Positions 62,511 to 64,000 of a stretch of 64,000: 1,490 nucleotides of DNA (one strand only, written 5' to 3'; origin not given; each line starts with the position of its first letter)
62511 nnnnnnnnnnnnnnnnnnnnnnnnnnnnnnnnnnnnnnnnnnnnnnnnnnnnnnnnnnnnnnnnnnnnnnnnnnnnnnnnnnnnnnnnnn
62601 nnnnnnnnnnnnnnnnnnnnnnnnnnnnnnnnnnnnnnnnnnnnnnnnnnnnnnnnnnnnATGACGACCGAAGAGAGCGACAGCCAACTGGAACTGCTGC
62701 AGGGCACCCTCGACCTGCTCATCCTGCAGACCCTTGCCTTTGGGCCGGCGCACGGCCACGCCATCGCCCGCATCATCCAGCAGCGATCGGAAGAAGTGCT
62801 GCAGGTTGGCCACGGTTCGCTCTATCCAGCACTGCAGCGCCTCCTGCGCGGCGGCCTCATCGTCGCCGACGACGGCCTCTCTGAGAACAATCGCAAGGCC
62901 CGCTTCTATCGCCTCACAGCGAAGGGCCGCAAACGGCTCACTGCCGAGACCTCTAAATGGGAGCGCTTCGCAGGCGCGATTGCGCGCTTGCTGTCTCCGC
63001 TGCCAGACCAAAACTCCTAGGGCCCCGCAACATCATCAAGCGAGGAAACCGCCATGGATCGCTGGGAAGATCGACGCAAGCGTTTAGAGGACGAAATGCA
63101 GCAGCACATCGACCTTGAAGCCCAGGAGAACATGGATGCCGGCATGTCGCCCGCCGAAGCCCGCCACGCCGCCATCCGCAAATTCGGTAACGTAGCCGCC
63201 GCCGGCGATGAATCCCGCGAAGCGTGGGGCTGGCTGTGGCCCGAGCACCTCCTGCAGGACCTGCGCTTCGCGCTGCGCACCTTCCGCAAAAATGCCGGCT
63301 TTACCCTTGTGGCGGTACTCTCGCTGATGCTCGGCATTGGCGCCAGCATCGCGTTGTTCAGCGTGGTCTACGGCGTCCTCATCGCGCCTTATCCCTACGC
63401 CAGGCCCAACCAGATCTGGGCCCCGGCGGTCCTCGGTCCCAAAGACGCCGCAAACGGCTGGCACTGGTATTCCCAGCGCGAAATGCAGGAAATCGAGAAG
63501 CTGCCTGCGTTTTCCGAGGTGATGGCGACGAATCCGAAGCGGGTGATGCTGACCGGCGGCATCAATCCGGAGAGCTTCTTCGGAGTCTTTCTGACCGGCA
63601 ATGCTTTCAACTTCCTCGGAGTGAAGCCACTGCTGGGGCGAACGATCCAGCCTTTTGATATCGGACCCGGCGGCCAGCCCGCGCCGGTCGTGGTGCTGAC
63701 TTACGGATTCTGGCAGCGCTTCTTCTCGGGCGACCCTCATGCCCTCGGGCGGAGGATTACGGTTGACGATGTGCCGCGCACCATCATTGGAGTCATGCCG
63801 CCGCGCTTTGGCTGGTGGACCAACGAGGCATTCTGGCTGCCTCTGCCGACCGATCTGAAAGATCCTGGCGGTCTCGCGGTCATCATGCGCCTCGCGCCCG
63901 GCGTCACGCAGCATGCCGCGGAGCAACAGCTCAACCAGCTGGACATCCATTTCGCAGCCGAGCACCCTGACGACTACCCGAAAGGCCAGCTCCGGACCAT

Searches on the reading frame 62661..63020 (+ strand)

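Call 23: search_protein_families(library=pfam, proteins=[window:62661-63020:+], max_evalue=0.01)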
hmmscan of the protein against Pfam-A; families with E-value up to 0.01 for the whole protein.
window:62661-63020:+ (119 aa): 2 families
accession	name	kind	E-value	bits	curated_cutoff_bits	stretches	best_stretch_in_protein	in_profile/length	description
PF03551.20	PadR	-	3.5e-17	62.6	27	1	21-94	1-74/75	Transcriptional regulator PadR-like family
PF13463.12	HTH_27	-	0.0013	19.4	22.2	1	16-89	3-68/68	Winged helix DNA-binding domain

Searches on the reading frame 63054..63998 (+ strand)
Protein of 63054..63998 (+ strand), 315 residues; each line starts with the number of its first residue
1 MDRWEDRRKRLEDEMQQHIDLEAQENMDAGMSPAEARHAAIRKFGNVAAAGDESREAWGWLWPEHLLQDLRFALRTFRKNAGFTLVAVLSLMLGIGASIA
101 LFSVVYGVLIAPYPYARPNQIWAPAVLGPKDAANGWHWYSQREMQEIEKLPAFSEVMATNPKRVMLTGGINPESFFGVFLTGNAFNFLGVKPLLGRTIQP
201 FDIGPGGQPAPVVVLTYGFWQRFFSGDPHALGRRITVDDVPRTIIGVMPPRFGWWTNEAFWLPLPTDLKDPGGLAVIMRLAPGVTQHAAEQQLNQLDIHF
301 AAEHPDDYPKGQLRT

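Call 23: search_protein_families(library=pfam, proteins=[window:63054-63998:+], max_evalue=0.01)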
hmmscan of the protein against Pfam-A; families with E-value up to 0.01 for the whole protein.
window:63054-63998:+ (315 aa): 1 family
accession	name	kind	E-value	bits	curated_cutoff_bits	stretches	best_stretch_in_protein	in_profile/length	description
PF12704.14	MacB_PCD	-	2.5e-22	80.6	27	1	84-296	1-207/207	MacB-like periplasmic core domain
